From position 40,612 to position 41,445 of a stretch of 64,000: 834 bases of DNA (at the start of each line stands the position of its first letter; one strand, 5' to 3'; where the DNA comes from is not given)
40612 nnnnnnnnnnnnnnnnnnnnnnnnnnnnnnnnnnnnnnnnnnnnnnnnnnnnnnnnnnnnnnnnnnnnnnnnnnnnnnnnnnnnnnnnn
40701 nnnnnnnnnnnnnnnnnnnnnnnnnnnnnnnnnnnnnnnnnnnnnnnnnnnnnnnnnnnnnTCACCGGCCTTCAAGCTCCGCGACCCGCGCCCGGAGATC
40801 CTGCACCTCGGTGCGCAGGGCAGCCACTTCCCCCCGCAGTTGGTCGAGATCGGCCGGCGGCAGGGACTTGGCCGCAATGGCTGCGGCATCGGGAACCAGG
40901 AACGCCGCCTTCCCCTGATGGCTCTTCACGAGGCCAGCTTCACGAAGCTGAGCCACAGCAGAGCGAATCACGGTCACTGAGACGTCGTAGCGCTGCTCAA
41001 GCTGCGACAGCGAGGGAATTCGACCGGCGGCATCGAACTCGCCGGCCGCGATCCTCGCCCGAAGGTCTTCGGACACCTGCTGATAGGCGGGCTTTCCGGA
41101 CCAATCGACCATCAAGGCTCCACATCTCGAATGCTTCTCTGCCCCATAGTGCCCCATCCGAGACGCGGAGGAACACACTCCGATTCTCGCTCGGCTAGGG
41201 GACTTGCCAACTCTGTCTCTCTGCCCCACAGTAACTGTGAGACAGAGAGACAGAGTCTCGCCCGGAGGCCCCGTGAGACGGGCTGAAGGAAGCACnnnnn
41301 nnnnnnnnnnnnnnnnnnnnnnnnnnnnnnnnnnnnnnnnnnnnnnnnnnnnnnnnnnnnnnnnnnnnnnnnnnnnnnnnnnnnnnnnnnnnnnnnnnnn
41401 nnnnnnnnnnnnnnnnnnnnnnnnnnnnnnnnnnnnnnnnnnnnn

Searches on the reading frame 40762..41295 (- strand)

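Call 10: search_protein_families(library=pfam, proteins=[window:40762-41295:-], max_evalue=0.01)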
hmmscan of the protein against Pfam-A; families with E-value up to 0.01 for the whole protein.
window:40762-41295:- (177 aa): 3 families
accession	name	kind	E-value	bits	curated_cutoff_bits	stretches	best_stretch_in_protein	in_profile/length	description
PF00392.27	GntR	-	7e-14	51.7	27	1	71-132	2-63/64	Bacterial regulatory proteins, gntR family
PF02082.26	Rrf2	-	8.3e-05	23.2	30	1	91-129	21-59/132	Iron-dependent Transcriptional regulator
PF08279.18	HTH_11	-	0.003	17.8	25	1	95-128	17-51/55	HTH domain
